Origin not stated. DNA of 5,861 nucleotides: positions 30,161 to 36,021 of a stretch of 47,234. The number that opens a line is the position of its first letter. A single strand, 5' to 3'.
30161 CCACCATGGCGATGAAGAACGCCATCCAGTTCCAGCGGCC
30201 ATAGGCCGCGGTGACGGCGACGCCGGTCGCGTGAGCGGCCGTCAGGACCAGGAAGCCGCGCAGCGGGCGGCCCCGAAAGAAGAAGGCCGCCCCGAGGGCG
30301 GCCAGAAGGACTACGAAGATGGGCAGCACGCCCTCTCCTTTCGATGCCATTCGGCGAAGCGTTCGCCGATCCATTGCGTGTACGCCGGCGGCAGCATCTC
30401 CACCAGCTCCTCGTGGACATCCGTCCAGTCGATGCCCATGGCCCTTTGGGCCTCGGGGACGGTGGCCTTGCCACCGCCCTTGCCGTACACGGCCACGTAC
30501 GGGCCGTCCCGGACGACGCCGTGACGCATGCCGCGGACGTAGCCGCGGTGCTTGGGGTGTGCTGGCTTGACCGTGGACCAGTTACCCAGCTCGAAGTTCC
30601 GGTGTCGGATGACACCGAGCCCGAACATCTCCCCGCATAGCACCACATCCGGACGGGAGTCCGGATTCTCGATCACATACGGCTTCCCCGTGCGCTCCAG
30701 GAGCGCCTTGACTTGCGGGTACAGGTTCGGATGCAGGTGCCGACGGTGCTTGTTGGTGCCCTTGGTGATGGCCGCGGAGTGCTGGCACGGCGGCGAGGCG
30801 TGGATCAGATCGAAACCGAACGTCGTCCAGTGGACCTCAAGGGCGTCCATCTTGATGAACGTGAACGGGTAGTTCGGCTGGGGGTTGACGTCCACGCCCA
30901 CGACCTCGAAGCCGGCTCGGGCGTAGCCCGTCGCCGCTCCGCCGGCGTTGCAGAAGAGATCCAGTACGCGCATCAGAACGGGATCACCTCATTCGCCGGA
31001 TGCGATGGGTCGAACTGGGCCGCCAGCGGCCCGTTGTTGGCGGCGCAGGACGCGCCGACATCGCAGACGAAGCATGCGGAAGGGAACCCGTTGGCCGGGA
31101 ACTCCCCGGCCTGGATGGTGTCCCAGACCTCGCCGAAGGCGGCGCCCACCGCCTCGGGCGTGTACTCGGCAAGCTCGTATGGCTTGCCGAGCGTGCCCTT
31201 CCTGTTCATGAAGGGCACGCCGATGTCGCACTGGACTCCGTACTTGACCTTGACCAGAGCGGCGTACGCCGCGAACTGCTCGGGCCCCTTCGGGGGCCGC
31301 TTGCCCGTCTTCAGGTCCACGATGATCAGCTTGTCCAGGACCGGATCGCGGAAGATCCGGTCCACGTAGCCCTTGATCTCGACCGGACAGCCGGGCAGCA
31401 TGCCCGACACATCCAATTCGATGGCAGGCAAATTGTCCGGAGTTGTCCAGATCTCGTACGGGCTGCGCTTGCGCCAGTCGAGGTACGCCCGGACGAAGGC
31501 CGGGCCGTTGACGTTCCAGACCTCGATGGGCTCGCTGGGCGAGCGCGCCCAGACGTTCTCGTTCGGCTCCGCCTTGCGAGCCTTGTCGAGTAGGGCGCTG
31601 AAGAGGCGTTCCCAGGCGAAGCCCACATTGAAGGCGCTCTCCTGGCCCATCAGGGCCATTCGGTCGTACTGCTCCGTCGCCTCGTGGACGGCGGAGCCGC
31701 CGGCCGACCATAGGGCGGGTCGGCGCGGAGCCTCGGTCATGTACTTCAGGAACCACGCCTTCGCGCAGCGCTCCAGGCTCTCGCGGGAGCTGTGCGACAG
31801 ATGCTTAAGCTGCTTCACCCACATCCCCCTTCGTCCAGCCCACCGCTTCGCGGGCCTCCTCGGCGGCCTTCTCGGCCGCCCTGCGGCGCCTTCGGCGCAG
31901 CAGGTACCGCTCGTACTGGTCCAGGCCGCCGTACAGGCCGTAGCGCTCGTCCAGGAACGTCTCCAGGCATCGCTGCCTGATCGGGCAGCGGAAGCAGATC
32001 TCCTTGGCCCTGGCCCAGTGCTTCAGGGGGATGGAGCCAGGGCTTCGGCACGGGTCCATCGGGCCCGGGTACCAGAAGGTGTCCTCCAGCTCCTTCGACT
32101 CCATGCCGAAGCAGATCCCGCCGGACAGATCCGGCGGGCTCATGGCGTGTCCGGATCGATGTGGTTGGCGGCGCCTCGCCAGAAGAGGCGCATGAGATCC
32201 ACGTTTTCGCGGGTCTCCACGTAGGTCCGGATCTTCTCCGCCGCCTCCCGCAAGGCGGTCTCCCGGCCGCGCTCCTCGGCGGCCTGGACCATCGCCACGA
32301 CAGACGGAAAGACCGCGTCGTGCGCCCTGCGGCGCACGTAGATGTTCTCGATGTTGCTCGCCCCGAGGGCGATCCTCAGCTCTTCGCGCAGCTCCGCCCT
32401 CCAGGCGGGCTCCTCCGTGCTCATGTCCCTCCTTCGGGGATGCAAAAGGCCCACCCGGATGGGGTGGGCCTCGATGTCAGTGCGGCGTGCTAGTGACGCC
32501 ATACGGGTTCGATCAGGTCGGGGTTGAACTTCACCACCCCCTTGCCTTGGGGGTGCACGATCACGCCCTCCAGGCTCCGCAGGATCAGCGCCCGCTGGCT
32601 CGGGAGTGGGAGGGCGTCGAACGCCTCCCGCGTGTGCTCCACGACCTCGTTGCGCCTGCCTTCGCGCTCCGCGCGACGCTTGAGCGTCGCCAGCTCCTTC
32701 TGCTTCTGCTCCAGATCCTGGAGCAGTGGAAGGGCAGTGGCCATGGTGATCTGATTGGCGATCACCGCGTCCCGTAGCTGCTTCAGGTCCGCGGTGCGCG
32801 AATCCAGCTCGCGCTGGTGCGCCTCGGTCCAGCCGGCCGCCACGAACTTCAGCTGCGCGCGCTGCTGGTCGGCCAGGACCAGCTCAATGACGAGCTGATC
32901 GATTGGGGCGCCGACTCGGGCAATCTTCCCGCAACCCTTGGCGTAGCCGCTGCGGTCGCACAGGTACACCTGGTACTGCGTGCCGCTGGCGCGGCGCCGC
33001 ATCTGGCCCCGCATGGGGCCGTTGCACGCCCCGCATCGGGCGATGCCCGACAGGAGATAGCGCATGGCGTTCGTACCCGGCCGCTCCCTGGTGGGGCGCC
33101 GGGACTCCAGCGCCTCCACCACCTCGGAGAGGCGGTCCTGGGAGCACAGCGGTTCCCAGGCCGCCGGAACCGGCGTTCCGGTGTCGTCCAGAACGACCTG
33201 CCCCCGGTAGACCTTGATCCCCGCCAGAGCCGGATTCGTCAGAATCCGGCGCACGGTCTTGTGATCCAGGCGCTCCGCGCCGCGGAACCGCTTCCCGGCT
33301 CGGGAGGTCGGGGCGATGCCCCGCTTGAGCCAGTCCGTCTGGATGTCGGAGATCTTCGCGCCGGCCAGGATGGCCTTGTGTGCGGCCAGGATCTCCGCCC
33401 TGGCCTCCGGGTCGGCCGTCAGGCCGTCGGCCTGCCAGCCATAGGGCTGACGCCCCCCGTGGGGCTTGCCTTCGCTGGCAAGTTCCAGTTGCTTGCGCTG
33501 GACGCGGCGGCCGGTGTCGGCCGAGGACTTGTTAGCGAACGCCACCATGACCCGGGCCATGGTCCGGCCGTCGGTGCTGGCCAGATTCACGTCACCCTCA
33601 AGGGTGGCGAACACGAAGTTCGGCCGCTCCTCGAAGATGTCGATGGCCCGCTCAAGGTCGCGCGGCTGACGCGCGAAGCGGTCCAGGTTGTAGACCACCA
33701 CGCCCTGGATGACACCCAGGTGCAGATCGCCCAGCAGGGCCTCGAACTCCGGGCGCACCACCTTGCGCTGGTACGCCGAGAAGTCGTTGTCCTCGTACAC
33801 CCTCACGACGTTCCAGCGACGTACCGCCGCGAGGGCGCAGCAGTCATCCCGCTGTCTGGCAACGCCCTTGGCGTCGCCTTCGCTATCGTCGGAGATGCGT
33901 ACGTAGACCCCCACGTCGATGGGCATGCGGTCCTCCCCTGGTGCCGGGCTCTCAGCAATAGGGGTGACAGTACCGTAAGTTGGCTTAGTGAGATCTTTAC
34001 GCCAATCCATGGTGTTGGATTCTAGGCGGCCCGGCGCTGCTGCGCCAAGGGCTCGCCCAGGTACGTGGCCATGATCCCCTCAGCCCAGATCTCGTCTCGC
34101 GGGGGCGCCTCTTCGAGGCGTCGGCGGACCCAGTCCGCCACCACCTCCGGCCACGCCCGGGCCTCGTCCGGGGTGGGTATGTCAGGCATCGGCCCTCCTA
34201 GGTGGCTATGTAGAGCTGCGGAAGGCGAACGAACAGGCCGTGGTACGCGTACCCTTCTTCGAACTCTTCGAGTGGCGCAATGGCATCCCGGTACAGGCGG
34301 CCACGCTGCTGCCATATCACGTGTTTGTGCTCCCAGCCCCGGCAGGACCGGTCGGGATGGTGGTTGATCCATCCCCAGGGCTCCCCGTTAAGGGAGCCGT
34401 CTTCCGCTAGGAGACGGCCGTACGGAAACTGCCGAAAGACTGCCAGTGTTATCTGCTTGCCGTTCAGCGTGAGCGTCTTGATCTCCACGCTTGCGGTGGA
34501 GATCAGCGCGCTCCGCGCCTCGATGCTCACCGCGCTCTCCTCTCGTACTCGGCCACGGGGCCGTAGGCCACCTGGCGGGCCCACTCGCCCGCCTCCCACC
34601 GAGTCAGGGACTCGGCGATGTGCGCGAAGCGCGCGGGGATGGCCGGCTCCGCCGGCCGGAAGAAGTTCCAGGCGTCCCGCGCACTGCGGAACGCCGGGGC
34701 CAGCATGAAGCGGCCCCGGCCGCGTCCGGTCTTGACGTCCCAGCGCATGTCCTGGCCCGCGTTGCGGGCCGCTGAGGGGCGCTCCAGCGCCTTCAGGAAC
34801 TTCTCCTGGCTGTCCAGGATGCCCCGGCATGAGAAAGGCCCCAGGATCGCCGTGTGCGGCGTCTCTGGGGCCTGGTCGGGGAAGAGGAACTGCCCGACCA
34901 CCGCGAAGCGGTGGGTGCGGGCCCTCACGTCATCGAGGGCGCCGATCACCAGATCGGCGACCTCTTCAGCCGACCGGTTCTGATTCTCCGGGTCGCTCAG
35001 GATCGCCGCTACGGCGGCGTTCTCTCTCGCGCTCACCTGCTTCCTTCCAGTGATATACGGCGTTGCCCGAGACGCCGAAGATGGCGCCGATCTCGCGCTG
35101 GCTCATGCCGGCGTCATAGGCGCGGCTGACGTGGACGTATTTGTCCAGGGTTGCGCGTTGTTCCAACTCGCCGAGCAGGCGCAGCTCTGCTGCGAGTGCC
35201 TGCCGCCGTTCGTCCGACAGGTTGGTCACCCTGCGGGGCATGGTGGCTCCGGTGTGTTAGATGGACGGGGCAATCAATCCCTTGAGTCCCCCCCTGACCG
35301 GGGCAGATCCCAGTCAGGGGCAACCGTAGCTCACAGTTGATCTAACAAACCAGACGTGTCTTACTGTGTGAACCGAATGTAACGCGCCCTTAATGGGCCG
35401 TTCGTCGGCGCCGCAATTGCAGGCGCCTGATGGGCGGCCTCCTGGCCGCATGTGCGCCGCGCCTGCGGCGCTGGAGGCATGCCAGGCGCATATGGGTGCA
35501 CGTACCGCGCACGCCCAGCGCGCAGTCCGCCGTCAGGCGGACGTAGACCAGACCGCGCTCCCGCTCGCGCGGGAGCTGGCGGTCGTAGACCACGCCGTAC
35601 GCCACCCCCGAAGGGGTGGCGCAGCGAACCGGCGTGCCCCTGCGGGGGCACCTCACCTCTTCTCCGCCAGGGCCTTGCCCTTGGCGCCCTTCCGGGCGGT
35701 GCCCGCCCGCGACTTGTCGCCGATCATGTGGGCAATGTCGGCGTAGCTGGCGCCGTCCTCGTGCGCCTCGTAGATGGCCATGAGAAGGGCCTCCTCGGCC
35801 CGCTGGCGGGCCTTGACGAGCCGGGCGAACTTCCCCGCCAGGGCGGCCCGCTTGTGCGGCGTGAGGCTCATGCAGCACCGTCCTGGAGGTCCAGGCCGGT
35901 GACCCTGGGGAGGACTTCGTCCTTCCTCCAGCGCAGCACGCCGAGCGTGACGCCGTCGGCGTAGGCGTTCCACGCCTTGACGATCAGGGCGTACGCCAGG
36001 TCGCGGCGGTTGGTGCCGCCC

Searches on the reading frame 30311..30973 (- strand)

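Call 70: search_protein_families(library=pfam, proteins=[window:30311-30973:-], max_evalue=0.01)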
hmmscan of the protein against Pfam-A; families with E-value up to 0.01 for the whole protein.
window:30311-30973:- (220 aa): 3 families
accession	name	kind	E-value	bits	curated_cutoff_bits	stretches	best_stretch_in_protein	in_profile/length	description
PF00145.23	DNA_methylase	-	5.9e-05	23.1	22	1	1-94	1-100/324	C-5 cytosine-specific DNA methylase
PF13649.12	Methyltransf_25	-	0.0015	19.7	27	0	3-82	1-95/97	Methyltransferase domain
PF09445.16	Methyltransf_15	-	0.0069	16.4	22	0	2-32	3-33/165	RNA cap guanine-N2 methyltransferase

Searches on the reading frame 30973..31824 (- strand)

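Call 20: search_protein_families(library=pfam, proteins=[window:30973-31824:-], max_evalue=0.01)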
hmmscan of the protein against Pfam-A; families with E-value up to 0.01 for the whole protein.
window:30973-31824:- (283 aa): 1 family
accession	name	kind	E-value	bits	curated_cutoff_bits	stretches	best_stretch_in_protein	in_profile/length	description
PF12705.13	PDDEXK_1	-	2.6e-19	70.6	22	1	8-260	1-246/247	PD-(D/E)XK nuclease superfamily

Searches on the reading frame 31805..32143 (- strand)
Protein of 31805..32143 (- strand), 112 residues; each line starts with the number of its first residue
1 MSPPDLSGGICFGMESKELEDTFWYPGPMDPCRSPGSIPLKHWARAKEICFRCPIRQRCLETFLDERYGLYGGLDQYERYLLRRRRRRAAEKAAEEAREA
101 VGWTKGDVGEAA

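Call 70: search_protein_families(library=pfam, proteins=[window:31805-32143:-], max_evalue=0.01)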
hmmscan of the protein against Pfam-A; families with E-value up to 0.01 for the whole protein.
window:31805-32143:- (112 aa): 1 family
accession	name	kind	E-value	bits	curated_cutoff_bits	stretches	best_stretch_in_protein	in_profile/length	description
PF02467.21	Whib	-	4.4e-10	40.4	23.6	1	41-80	22-63/65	Transcription factor WhiB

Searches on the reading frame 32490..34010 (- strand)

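Call 20: search_protein_families(library=pfam, proteins=[window:32490-34010:-], max_evalue=0.01)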
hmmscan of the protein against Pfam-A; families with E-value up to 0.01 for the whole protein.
window:32490-34010:- (506 aa): 3 families
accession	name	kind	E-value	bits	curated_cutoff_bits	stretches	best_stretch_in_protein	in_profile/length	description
PF00239.26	Resolvase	-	4.9e-22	79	23.3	1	35-182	3-144/145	Resolvase, N terminal domain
PF07508.19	Recombinase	-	4.1e-08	33.8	21.1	1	213-304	13-102/102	Recombinase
PF13408.12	Zn_ribbon_recom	-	8.3e-07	29.7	25.3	1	319-377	1-56/58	Recombinase zinc beta ribbon domain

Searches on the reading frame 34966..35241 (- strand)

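Call 70: search_protein_families(library=pfam, proteins=[window:34966-35241:-], max_evalue=0.01)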
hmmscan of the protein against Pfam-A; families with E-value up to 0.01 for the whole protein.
window:34966-35241:- (91 aa): 3 families
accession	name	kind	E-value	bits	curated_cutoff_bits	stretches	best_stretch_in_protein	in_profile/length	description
PF13384.12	HTH_23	-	2.8e-05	24.2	24.6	1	37-67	9-39/50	Homeodomain-like domain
PF13518.12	HTH_28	-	0.00024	21.6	25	1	38-67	5-34/52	Helix-turn-helix domain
PF10074.15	RovC_DNA-bd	-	0.0031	18.5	26.4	1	26-76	38-89/107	T6SS, Transcription factor, DNA binding domain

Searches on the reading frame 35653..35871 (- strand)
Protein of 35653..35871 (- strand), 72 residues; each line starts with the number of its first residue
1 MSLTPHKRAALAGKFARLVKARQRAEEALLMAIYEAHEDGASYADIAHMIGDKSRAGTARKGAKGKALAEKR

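Call 70: search_protein_families(library=pfam, proteins=[window:35653-35871:-], max_evalue=0.01)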
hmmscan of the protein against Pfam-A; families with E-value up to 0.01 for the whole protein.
window:35653-35871:- (72 aa): 1 family
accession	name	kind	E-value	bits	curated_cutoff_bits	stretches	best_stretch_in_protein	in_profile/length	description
PF10074.15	RovC_DNA-bd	-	0.001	20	26.4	1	14-56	31-73/107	T6SS, Transcription factor, DNA binding domain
